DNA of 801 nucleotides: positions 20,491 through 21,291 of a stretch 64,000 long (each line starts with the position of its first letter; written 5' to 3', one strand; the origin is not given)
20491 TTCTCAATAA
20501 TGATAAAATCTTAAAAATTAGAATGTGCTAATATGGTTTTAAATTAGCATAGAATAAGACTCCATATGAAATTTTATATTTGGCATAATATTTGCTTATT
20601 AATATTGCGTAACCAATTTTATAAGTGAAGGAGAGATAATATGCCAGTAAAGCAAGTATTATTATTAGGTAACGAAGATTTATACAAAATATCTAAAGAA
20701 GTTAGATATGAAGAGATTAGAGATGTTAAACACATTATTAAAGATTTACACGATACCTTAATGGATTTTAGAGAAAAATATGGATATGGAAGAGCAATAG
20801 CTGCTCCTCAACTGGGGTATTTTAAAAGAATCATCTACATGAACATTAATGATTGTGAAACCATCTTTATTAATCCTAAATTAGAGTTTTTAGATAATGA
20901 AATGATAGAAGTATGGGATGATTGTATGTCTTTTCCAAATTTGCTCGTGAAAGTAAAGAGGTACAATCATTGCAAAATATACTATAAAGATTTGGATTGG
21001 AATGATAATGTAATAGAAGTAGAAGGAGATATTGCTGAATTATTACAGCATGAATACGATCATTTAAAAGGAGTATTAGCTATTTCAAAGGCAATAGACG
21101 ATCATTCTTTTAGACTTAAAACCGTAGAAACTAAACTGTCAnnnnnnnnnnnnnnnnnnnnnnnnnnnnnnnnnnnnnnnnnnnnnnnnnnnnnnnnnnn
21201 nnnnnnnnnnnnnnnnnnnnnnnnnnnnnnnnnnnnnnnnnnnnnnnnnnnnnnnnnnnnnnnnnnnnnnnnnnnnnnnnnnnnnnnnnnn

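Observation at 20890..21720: Both halves of the fusion enzyme deviate at catalytic positions: the PDF EGC box reads DDC and the racemase first catalytic Cys is Ala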

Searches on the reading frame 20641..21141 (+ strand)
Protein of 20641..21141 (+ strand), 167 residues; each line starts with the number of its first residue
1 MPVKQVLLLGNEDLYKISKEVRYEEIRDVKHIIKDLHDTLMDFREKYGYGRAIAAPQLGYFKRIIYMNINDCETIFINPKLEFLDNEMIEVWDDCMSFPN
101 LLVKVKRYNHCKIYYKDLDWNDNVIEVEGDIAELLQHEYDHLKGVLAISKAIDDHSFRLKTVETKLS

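Call 7: search_solved_structures(query=window:20641-21141:+, max_evalue=0.001, show_alignments=3)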
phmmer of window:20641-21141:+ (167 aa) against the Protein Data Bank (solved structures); distinct sequences matched with E-value up to 0.001: 79 (the best 60 are shown).
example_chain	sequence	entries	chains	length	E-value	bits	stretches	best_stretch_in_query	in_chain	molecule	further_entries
1lme_A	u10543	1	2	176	3.5e-16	62.8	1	39-151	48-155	peptide deformylase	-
1sv2_A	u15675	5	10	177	8.1e-16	61.6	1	3-157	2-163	Peptide deformylase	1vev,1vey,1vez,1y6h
5hgw_A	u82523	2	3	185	1.7e-15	60.6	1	3-153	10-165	Peptide deformylase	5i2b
1szz_A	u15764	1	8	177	4.2e-15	59.3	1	3-157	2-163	Peptide deformylase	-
5t8z_A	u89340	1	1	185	4.3e-15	59.3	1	3-153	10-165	Peptide deformylase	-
6jfc_A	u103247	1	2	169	3.6e-14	56.3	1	3-157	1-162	Peptide deformylase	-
6jf9_A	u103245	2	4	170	3.6e-14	56.3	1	3-157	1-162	Peptide deformylase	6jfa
6jfd_A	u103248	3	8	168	3.6e-14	56.3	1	3-157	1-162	Peptide deformylase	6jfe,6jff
6jfn_A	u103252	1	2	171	3.7e-14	56.3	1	3-157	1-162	Peptide deformylase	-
4dr8_A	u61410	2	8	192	1.2e-13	54.5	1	13-151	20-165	Peptide deformylase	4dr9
1n5n_A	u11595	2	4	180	4.8e-13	52.6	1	17-148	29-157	Peptide deformylase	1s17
3u04_A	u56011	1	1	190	7.3e-13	52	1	76-148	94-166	Peptide deformylase 1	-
9rfp_A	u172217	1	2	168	7.6e-13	52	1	21-148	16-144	Peptide deformylase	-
1ws0_A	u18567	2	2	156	8.1e-13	51.9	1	29-151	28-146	peptide deformylase 1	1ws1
3oca_A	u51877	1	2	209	1e-12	51.5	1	76-148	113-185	Peptide deformylase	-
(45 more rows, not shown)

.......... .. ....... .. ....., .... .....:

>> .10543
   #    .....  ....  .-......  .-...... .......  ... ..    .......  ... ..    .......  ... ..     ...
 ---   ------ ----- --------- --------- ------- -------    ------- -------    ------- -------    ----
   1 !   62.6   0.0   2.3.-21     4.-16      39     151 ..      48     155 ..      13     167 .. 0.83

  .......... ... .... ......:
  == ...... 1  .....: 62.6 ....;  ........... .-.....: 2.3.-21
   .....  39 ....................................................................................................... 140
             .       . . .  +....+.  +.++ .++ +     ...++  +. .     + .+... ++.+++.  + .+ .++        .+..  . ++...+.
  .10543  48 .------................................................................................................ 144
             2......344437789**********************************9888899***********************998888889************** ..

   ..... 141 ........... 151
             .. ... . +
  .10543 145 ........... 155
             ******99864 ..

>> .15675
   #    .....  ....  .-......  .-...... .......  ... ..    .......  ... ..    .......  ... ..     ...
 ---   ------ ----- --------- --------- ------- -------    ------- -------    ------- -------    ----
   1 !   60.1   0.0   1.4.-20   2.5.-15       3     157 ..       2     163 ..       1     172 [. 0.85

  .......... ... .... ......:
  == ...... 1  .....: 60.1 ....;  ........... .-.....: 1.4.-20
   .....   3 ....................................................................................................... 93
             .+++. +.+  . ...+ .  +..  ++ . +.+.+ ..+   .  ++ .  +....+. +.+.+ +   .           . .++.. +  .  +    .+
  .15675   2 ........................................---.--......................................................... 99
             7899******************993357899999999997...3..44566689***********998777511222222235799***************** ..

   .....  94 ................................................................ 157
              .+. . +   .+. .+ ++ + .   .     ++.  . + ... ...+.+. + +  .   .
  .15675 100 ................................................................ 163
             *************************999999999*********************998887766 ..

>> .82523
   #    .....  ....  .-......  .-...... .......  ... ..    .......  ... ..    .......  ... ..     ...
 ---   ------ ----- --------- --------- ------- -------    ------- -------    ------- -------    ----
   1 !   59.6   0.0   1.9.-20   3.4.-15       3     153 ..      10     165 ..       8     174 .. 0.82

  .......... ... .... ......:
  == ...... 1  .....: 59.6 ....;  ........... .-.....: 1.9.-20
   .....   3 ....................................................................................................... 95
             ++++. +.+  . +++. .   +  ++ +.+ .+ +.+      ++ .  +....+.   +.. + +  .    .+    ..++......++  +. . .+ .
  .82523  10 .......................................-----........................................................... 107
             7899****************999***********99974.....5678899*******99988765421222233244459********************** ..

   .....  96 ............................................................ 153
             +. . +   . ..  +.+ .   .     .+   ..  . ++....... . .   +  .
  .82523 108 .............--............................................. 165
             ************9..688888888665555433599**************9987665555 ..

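Call 29: find_homologous_proteins(query=window:20641-21135:+)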
Query window:20641-21135:+ (165 aa): 6764 proteins with E <= 0.001 among 6813 candidates; the best 120 are listed.
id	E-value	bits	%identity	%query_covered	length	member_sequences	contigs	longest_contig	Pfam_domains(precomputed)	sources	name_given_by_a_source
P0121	8.0e-79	281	76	98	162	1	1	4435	PF01327.27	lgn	-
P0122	7.9e-76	272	75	97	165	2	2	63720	PF01327.27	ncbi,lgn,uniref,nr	ncbi:peptide deformylase [Maledivibacter halophilus]|uniref:Peptide deformylase n=1 Tax=Maledivibact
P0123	2.3e-74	267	71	98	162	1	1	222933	PF01327.27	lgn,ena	-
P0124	2.0e-73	264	69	98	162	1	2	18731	PF01327.27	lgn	-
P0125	3.4e-72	260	67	98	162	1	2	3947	PF01327.27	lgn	-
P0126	2.4e-70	254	67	100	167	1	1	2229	PF01327.27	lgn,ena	-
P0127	3.1e-70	253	66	98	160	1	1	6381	PF01327.27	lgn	-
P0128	3.2e-70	253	67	98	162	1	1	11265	PF01327.27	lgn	-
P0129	7.1e-70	252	66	97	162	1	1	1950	PF01327.27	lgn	-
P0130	1.0e-69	252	67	98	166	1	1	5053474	PF01327.27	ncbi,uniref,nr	ncbi:peptide deformylase [Clostridium fungisolvens]|uniref:Peptide deformylase n=1 Tax=Clostridium f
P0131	1.5e-69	251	65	98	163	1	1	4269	PF01327.27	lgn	-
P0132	7.3e-68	246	65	97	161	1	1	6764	PF01327.27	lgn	-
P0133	1.8e-67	244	64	100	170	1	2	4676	PF01327.27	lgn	-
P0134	7.0e-66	239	64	100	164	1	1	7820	PF01327.27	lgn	-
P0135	2.9e-65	237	64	96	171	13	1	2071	PF01327.27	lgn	-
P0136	4.3e-65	237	65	96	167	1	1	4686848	PF01327.27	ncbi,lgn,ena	-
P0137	4.6e-65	237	64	97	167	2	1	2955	PF01327.27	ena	-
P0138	8.0e-65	236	63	99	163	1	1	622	PF01327.27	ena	-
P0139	1.2e-64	235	64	96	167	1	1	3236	PF01327.27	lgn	-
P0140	3.4e-64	234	62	98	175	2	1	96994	PF01327.27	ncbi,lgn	ncbi:MAG: peptide deformylase [Candidatus Lokiarchaeia archaeon]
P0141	5.2e-64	233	64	96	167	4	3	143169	PF01327.27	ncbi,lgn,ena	-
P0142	1.0e-63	232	63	96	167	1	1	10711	PF01327.27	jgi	jgi:peptide deformylase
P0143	1.1e-63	232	62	96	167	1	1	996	PF01327.27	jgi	-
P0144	1.4e-63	232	59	99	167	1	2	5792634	PF01327.27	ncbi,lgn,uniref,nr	ncbi:peptide deformylase [Geosporobacter ferrireducens]|uniref:Peptide deformylase n=1 Tax=Geosporob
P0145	1.8e-63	231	62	96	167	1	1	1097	PF01327.27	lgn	-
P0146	1.8e-63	231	60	96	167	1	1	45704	PF01327.27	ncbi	ncbi:MAG: peptide deformylase [Clostridiaceae bacterium]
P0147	1.9e-63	231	63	97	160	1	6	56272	PF01327.27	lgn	-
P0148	2.4e-63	231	62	98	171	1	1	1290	PF01327.27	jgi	jgi:peptide deformylase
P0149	2.7e-63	231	63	96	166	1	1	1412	PF01327.27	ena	-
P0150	3.0e-63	231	61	99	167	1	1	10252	PF01327.27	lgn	-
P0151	3.0e-63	231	60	96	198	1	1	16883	PF01327.27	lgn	-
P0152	3.0e-63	231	63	93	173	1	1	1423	PF01327.27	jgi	jgi:N-formylmethionyl-tRNA deformylase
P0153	3.1e-63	231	61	99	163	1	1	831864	PF01327.27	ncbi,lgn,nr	ncbi:MAG: peptide deformylase [Firmicutes bacterium]|nr:peptide deformylase [Bacillota bacterium]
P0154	3.3e-63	231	61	96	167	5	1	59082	PF01327.27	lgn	-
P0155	5.1e-63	230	61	96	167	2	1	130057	PF01327.27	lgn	-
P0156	6.9e-63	229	60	96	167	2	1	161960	PF01327.27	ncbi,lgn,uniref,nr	ncbi:peptide deformylase [Anaerovirgula multivorans]|uniref:Peptide deformylase n=1 Tax=Anaerovirgul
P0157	7.8e-63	229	61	98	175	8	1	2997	PF01327.27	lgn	-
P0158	8.0e-63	229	63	96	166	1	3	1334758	PF01327.27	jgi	jgi:peptide deformylase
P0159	9.3e-63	229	61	96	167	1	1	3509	PF01327.27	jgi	jgi:peptide deformylase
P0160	1.2e-62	229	64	96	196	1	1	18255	PF01327.27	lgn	-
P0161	1.4e-62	228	61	99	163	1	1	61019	PF01327.27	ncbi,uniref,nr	ncbi:peptide deformylase [Sporosalibacterium faouarense]|uniref:peptide deformylase n=1 Tax=Sporosal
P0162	1.4e-62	228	58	96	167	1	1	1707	PF01327.27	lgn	-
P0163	1.5e-62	228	63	96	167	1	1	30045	PF01327.27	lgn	-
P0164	1.6e-62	228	62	98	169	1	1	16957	PF01327.27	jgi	-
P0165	1.9e-62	228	62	96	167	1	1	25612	PF01327.27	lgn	-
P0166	1.9e-62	228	59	96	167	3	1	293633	PF01327.27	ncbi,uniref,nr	ncbi:peptide deformylase [Tepidibacter mesophilus]|uniref:peptide deformylase n=1 Tax=Tepidibacter m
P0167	1.9e-62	228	59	98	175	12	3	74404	PF01327.27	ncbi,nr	ncbi:MAG: peptide deformylase [Candidatus Freyarchaeota archaeon]|nr:peptide deformylase [Candidatus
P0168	2.1e-62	228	60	96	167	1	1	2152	PF01327.27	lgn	-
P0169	2.2e-62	228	61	96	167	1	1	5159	PF01327.27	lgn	-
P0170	2.5e-62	228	63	96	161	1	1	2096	PF01327.27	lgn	-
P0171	2.8e-62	227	61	96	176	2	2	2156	PF01327.27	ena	-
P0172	3.0e-62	227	61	96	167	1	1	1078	PF01327.27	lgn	-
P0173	3.5e-62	227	62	96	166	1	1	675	PF01327.27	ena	-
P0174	3.7e-62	227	60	96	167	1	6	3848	PF01327.27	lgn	-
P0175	3.8e-62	227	61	98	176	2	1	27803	PF01327.27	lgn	-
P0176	4.7e-62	227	62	97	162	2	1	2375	PF01327.27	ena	-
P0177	5.0e-62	227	63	96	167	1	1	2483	PF01327.27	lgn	-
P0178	6.4e-62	226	60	96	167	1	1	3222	PF01327.27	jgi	jgi:peptide deformylase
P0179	7.7e-62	226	62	96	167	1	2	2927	PF01327.27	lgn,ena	-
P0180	8.3e-62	226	60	96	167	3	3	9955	PF01327.27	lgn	-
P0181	1.0e-61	226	62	96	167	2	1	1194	PF01327.27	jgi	-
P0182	1.1e-61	226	62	96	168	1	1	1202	PF01327.27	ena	-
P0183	1.1e-61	226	61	96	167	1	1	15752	PF01327.27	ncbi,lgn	-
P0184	1.2e-61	225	63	97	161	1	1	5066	PF01327.27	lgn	-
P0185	1.3e-61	225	60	98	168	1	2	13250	PF01327.27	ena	-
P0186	1.3e-61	225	60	96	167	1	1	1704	PF01327.27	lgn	-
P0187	1.4e-61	225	59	96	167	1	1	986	PF01327.27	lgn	-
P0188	1.7e-61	225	62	95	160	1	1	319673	PF01327.27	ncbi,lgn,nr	ncbi:MAG: peptide deformylase [Firmicutes bacterium]|nr:peptide deformylase [Bacillota bacterium]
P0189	1.7e-61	225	60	99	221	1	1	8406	PF01327.27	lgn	-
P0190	1.8e-61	225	60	96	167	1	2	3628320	PF01327.27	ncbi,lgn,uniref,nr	ncbi:peptide deformylase [Tepidibacter aestuarii]|uniref:peptide deformylase n=1 Tax=Tepidibacter ae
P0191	1.8e-61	225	61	97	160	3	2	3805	PF01327.27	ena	-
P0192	1.8e-61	225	62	96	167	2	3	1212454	PF01327.27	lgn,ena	-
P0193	1.9e-61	225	61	96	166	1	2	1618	PF01327.27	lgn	-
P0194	2.6e-61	224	62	98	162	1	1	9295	PF01327.27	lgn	-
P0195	2.6e-61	224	61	96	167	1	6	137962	PF01327.27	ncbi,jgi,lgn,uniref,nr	ncbi:MAG: peptide deformylase [Tepidibacter sp.]|jgi:peptide deformylase|uniref:peptide deformylase 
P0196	2.9e-61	224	62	96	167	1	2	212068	PF01327.27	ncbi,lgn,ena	-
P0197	3.3e-61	224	65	96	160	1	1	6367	PF01327.27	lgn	-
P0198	3.4e-61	224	60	98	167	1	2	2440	PF01327.27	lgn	-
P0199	4.6e-61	224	58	99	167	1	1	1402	PF01327.27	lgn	-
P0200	4.8e-61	223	62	98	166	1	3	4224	PF01327.27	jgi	jgi:peptide deformylase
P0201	4.8e-61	223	58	100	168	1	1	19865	PF01327.27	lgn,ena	-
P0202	5.2e-61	223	60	100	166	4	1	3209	PF01327.27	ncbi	-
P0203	5.6e-61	223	60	99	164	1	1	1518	PF01327.27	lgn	-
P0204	5.7e-61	223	61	96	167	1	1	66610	PF01327.27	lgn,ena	-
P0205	5.9e-61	223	61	98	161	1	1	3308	PF01327.27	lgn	-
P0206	8.6e-61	223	60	96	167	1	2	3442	PF01327.27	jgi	-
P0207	9.6e-61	223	56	99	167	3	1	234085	PF01327.27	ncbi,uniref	ncbi:peptide deformylase [Clostridium thailandense]|uniref:peptide deformylase n=1 Tax=Clostridium t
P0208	1.0e-60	222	58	96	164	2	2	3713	PF01327.27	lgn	-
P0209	1.0e-60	222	58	99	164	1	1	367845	PF01327.27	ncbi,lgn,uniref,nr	ncbi:peptide deformylase [Mobilitalea sibirica]|uniref:Peptide deformylase n=1 Tax=Mobilitalea sibir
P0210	1.1e-60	222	61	96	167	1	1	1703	PF01327.27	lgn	-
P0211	1.1e-60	222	62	98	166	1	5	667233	PF01327.27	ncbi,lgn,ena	-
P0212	1.2e-60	222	60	96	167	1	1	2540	PF01327.27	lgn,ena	-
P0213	1.3e-60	222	61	97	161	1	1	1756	PF01327.27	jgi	jgi:peptide deformylase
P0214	1.3e-60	222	62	97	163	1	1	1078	PF01327.27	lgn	-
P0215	1.5e-60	222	55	99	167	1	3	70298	PF01327.27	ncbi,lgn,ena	-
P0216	1.6e-60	222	63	96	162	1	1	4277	PF01327.27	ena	-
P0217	1.6e-60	222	58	100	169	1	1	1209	PF01327.27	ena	-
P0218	1.7e-60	222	63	97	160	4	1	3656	PF01327.27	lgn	-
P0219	1.7e-60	222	62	97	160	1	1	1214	PF01327.27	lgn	-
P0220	2.0e-60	221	59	98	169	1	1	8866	PF01327.27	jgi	jgi:peptide deformylase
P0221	2.1e-60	221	60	96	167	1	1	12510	PF01327.27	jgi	-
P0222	2.2e-60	221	64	95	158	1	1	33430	PF01327.27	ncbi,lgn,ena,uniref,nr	ncbi:peptide deformylase [Fusobacterium sp.]|uniref:peptide deformylase n=1 Tax=Fusobacterium sp. Ta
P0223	2.2e-60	221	59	96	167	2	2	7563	PF01327.27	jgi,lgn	-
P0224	2.3e-60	221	60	98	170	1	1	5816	PF01327.27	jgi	jgi:peptide deformylase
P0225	2.4e-60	221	58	96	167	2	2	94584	PF01327.27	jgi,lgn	-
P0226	2.5e-60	221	60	98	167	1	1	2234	PF01327.27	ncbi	-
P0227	2.8e-60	221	59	98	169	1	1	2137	PF01327.27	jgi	jgi:peptide deformylase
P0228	2.8e-60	221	59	96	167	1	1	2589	PF01327.27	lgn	-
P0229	2.9e-60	221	60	98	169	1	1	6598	PF01327.27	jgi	jgi:peptide deformylase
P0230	2.9e-60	221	60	98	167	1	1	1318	PF01327.27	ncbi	-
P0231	3.1e-60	221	60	98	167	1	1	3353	PF01327.27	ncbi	-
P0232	3.1e-60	221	61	98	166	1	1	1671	PF01327.27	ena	-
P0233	3.2e-60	221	60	98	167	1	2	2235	PF01327.27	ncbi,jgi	jgi:peptide deformylase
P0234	3.3e-60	221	60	98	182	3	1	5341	PF01327.27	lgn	-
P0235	3.4e-60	221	58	98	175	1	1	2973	PF01327.27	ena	-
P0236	3.6e-60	221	60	96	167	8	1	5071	PF01327.27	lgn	-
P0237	3.8e-60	221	59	98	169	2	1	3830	PF01327.27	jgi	jgi:peptide deformylase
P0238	4.4e-60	220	61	98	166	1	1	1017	PF01327.27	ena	-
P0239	4.7e-60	220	60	96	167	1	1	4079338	PF01327.27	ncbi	ncbi:peptide deformylase [Clostridiaceae bacterium 35-E11]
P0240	5.3e-60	220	58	96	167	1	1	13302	PF01327.27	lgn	-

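Call 33: find_encoding_contigs(protein=P0140, flank=6000, max_places=2)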
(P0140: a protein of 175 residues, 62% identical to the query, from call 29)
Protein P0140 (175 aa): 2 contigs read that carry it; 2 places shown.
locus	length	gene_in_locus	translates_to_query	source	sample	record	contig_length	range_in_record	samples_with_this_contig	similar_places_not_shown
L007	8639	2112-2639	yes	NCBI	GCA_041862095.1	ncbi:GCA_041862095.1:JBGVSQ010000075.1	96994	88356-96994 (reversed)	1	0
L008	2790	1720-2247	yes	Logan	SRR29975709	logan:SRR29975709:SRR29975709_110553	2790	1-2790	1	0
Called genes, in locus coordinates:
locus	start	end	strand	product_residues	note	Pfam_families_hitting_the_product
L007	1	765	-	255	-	PF11974:bMG3 (faint)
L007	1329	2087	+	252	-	PF13484:Fer4_16 (weak), PF25160:LdpA_Fe-S-bd (faint)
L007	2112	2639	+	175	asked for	PF01327:Pep_deformylase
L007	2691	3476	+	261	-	PF00378:ECH_1, PF16113:ECH_2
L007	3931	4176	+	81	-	PF15919:HicB_lk_antitox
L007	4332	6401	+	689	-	PF07669:Eco57I (weak)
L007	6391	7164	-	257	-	PF11463:R-HINP1I (weak)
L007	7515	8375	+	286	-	-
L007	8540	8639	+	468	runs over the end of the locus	PF04715:, PF00425:Chorismate_bind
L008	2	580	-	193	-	?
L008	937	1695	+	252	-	PF13484:Fer4_16 (weak), PF25160:LdpA_Fe-S-bd (faint)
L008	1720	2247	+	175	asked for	PF01327:Pep_deformylase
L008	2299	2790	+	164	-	?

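Call 34: find_encoding_contigs(protein=P0144, flank=6000, max_places=2)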
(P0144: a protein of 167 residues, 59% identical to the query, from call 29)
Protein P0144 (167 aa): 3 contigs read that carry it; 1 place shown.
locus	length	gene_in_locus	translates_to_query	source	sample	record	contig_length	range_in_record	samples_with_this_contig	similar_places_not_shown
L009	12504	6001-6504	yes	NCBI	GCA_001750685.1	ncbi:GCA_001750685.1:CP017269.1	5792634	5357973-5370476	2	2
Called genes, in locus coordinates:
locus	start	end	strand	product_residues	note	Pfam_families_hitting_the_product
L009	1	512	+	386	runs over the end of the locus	PF01656:CbiA, PF02374:ArsA_ATPase, PF10609:ParA (faint), PF13614:AAA_31, PF17886:ArsA_HSP20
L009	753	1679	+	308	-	PF01145:Band_7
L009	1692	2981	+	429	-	PF01145:Band_7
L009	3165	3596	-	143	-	PF01047:MarR, PF12802:MarR_2 (weak), PF13404:HTH_AsnC-type, PF13412:HTH_24, PF01037:AsnC_trans_reg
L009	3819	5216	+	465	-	PF00682:HMGL-like, PF02436:PYC_OADA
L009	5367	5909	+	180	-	-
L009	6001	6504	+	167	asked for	PF01327:Pep_deformylase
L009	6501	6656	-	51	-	PF00081:Sod_Fe_N (weak)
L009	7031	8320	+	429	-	PF01964:ThiC_Rad_SAM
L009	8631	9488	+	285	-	PF01418:HTH_6, PF01380:SIS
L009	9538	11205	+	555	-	PF00496:SBP_bac_5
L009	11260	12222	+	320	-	PF19300:BPD_transp_1_N, PF00528:BPD_transp_1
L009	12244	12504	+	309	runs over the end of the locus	PF12911:OppC_N, PF00528:BPD_transp_1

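Call 43: find_related_loci(query=A3, collection=genome_contigs, flank=8000)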
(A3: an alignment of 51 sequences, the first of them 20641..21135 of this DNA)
Query A3 (165 aa) in genome_contigs; peptide patterns used: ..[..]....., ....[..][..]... (x = any residue, [..] = any of these).
600 stretches matched a pattern (row limit reached: there are more); 589 encode a relative of the query (tblastn E <= 1e-3); the best 80 are kept; 80 distinct loci.
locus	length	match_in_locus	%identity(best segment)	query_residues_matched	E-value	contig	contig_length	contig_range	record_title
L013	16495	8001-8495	76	1-165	3e-85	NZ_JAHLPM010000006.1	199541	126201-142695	Tissierella simiarum strain MSJ-40 M40_ctg0006, whole genome shotgun sequence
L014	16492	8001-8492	59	1-164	2e-67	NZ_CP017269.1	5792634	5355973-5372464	Geosporobacter ferrireducens strain IRF9 chromosome, complete genome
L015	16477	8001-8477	62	1-159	3e-67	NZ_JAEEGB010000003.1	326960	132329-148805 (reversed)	Clostridium aciditolerans strain DSM 17425 DSM17425_contig_3, whole genome shotgun sequence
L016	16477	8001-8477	60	1-159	5e-67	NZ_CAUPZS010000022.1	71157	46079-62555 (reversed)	MAG: uncultured Clostridium sp. isolate ERR9969075_bin.7_MetaWRAP_v1.3_MAG ERZ21615759.105, whole genome shotgun sequenc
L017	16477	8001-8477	61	1-159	1e-66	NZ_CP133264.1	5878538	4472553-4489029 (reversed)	Clostridium sp. OS1-26 chromosome, complete genome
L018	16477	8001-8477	59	1-159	2e-66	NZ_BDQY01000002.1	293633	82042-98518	Tepidibacter mesophilus strain JCM 16806 NODE_2, whole genome shotgun sequence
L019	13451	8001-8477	61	1-159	2e-66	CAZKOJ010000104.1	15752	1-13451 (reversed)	MAG TPA_asm: uncultured Clostridium sp. isolate SRP302447_co2_83 genome assembly, contig: NODE_10349_length_15752_cov_7.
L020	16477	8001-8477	59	1-159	4e-66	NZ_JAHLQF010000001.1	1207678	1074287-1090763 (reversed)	Clostridium mobile strain MSJ-11 M-11_ctg001, whole genome shotgun sequence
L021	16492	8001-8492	55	1-164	3e-65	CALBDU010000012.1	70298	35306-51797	MAG TPA_asm: uncultured Clostridium sp. isolate SRR3330203_bin.119_CONCOCT_v1.1_MAG genome assembly, contig: ERZ724088.3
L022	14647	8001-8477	61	1-159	1e-64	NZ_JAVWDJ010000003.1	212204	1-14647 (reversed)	MAG: Clostridium sp. isolate CGS10Y4-bin81 NODE_22_length_212204_cov_12.614841, whole genome shotgun sequence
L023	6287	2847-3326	60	1-161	3e-64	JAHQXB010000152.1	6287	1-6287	MAG: Candidatus Jordarchaeia archaeon isolate RPF2 contig_124_7772_length_6287_read_count_18214, whole genome shotgun se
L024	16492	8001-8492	55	1-164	2e-64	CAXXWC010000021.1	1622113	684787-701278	MAG: Desulfobacterales bacterium isolate 0c1ee1e2-2e93-4d1f-b680-5c09bdc3d0f4 genome assembly, contig: contig_21, whole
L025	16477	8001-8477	60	1-159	4e-64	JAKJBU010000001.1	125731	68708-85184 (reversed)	MAG: Bacillota bacterium isolate UR.bin184 NODE_1_length_125731_cov_21.681132, whole genome shotgun sequence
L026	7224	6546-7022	60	1-159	9e-64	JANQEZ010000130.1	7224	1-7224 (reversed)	MAG: Clostridia bacterium isolate PL23a_bin.55 k99_1550791, whole genome shotgun sequence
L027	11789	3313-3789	59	1-159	6e-64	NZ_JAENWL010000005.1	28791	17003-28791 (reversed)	MAG: Clostridium sp. isolate 5_8_m_bin11 k141_338931_length_28791_cov_182.3482, whole genome shotgun sequence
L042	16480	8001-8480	59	1-161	4e-61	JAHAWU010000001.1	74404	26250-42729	MAG: Candidatus Jordarchaeia archaeon isolate QZM_A3 QZM_A3_scaffold_84_curated, whole genome shotgun sequence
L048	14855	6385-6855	60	3-160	1e-60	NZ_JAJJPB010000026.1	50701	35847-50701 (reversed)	Clostridium aromativorans strain WLY-B-L2 Scaffolds_26_50701, whole genome shotgun sequence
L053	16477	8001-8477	57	1-160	7e-60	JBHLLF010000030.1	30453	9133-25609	MAG: Candidatus Hermodarchaeota archaeon isolate DZ1M.409 DZ1M.409@4751, whole genome shotgun sequence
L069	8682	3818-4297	54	1-161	4e-59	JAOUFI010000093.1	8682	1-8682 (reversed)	MAG: Candidatus Thorarchaeota archaeon isolate 4_1_July_SF_Bin37 4_1_July_SF_Bin37_scaffold_4201_c1, whole genome shotgu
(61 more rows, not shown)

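Call 66: search_protein_families(library=pfam, proteins=[L048:4855-6351:-], max_evalue=0.01)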
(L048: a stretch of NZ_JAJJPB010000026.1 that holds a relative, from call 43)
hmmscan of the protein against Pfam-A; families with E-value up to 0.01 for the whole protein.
L048:4855-6351:- (498 aa): 2 families
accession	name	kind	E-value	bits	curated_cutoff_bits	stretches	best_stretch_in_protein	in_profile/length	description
PF00155.27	Aminotran_1_2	-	5.2e-21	75.7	19.7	1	147-462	17-337/361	Aminotransferase class I and II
PF00392.27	GntR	-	7.7e-08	32.3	27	1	40-102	2-64/64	Bacterial regulatory proteins, gntR family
